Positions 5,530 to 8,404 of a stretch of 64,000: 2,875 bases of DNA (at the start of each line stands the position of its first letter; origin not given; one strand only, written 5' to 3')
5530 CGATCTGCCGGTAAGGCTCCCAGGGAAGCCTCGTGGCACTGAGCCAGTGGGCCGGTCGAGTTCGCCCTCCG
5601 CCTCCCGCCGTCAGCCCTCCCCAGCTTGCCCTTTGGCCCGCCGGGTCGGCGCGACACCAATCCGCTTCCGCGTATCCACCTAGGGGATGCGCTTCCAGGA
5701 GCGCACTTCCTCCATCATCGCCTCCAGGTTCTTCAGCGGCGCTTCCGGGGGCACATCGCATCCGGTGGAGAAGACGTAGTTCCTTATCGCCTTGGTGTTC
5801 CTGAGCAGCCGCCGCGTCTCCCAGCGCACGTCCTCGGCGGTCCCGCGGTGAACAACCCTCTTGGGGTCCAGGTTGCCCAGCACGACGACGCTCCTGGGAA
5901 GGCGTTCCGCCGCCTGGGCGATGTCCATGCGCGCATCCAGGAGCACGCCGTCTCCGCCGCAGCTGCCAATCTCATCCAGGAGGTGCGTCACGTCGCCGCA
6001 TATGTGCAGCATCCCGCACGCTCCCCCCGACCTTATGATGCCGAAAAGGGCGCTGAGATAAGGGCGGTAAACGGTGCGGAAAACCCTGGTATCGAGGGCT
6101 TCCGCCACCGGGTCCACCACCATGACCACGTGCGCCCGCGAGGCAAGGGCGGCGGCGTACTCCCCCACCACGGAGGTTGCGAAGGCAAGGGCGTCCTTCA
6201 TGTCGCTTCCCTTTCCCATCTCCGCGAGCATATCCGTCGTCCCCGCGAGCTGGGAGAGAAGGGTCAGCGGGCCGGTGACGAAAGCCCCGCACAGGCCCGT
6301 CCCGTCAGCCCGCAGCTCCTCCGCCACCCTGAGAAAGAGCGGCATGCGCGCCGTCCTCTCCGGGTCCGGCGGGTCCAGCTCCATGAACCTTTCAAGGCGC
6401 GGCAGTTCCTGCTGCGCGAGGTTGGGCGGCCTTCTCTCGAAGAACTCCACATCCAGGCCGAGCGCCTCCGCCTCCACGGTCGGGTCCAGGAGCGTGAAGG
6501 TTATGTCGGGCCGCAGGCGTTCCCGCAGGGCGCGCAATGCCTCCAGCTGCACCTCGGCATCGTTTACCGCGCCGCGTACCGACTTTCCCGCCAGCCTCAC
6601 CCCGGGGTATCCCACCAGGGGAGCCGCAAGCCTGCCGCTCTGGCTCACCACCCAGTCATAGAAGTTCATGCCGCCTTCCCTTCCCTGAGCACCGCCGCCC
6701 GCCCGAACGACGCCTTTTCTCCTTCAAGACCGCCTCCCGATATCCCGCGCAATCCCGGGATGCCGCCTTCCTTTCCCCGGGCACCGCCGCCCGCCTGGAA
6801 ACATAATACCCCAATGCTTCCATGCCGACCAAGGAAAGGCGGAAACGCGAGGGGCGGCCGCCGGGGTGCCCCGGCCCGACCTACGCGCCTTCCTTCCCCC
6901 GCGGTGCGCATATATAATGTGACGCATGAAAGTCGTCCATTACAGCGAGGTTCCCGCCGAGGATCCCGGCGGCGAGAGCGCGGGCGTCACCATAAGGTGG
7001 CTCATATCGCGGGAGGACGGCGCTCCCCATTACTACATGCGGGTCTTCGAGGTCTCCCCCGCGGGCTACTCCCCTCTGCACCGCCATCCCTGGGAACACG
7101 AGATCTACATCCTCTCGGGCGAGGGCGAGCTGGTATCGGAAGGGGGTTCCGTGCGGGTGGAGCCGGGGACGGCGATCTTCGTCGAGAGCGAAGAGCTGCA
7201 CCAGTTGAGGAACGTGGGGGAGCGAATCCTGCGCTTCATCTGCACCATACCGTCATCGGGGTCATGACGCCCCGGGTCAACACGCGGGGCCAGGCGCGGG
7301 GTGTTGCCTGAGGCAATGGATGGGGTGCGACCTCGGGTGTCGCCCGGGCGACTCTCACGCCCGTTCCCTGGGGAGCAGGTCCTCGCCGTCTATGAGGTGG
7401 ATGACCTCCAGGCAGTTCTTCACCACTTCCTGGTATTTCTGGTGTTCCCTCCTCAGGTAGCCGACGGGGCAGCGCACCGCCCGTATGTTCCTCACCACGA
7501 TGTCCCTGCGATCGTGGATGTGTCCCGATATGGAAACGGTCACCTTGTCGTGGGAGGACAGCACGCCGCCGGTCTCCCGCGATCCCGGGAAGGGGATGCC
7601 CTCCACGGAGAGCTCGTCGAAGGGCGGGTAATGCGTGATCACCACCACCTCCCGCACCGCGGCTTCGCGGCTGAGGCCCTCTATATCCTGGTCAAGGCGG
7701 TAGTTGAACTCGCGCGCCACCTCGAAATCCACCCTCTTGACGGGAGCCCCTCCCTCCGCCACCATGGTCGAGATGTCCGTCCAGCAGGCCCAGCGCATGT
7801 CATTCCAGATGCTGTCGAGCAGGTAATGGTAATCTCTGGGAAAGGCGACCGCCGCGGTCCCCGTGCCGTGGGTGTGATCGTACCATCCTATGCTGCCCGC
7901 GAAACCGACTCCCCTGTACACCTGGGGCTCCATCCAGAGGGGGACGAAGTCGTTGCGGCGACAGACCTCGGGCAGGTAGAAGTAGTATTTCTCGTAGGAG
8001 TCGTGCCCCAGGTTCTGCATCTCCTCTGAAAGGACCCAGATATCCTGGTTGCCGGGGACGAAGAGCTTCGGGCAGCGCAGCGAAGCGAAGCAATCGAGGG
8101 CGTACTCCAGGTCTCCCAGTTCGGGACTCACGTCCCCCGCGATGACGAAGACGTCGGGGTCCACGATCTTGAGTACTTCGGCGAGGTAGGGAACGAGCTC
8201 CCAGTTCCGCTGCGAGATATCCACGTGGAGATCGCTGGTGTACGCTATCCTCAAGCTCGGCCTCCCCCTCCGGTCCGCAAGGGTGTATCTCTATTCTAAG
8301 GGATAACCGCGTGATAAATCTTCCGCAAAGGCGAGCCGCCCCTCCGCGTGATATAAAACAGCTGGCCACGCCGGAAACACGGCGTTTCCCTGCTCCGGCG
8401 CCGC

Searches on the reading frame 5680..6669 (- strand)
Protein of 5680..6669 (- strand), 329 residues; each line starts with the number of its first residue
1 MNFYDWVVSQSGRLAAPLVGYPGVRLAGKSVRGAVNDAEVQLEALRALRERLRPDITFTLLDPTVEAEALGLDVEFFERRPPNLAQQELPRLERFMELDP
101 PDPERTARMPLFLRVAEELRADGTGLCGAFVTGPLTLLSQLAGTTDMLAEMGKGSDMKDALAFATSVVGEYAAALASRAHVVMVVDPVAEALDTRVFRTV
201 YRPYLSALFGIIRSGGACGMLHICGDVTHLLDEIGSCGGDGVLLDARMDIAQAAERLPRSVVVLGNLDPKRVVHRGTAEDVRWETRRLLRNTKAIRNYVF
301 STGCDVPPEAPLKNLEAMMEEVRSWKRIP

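Call 59: search_protein_families(library=pfam, proteins=[window:5680-6669:-], max_evalue=0.00001)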
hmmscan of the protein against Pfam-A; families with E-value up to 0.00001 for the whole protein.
window:5680-6669:- (329 aa): 1 family
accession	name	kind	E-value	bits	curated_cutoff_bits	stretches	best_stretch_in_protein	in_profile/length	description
PF01208.23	URO-D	-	4.4e-52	177.6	23.9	1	25-325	37-346/346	Uroporphyrinogen decarboxylase (URO-D)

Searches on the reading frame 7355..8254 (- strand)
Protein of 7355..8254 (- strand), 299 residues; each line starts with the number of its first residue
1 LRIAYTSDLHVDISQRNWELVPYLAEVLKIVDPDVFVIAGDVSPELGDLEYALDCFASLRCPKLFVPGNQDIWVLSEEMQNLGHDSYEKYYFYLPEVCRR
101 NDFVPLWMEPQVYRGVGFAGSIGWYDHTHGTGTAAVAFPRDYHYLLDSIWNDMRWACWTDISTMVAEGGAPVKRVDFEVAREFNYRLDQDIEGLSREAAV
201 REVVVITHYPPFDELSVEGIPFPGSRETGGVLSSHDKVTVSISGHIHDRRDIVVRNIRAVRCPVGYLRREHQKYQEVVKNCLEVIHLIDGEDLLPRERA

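Call 59: search_protein_families(library=pfam, proteins=[window:7355-8254:-], max_evalue=0.00001)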
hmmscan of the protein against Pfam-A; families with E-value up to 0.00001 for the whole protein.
window:7355-8254:- (299 aa): 2 families
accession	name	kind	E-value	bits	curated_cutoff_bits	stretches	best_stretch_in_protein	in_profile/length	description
PF00149.33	Metallophos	-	6.1e-12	46.8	21.5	1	1-248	1-190/191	Calcineurin-like phosphoesterase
PF12850.12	Metallophos_2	-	3.6e-06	27.5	27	0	1-78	1-60/154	Calcineurin-like phosphoesterase superfamily domain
